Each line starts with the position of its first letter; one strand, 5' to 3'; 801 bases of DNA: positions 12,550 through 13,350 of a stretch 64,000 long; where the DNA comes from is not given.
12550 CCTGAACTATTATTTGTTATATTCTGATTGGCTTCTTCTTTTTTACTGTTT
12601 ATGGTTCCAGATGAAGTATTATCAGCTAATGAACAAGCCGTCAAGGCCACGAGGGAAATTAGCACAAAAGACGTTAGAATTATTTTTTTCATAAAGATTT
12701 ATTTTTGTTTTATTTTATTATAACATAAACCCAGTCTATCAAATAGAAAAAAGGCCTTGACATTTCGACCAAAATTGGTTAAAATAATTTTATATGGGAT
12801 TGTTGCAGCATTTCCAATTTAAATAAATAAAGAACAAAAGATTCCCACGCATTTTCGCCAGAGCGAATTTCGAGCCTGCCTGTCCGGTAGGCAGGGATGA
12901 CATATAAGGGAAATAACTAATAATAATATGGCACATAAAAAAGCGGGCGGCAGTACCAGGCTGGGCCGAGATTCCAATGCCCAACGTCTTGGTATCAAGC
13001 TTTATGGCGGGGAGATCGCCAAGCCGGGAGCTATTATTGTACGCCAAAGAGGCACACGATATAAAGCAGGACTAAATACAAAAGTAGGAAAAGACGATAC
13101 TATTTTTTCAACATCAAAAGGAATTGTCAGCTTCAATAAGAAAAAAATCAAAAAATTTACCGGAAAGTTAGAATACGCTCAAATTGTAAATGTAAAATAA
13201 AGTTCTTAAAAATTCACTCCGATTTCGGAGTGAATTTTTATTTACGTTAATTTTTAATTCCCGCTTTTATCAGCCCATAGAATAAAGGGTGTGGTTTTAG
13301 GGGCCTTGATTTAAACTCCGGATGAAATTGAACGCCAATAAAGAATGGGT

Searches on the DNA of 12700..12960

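Call 66: search_rna_families(source=window, start=12700, end=12960, threshold=evalue, max_evalue=5)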
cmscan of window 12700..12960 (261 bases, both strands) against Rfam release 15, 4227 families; matches with E-value up to 5: 4.
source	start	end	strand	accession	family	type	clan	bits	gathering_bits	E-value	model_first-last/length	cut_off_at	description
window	12773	12831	-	RF04355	Plastid-atpF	Intron;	-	21.3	52.5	1.2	1-53/53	no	Plastid-atpF group II-D1 intron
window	12735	12813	-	RF03005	lysM-TM7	Cis-reg;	-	17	61.5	0.74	22-90/138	no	lysM-TM7 RNA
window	12746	12855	-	RF01883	TUG1_2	Gene; lncRNA;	-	15.8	90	2.9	1-89/89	no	Taurine upregulated gene 1 conserved region 2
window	12731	12906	+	RF01879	TUSC7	Gene; lncRNA;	-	15.1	65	3.9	1-165/165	no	Non-coding RNA LOC285194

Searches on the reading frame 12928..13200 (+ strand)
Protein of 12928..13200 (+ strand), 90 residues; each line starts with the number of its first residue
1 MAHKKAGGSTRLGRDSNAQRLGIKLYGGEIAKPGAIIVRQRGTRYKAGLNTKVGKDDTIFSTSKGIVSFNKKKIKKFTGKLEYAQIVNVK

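Call 67: search_protein_families(library=pfam, proteins=[window:12928-13200:+], max_evalue=0.001)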
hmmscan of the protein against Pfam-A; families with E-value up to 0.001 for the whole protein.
window:12928-13200:+ (90 aa): 1 family
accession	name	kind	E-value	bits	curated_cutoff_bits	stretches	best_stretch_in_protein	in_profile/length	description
PF01016.24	Ribosomal_L27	-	2.8e-30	104.6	20.5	1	2-77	1-76/79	Ribosomal L27 protein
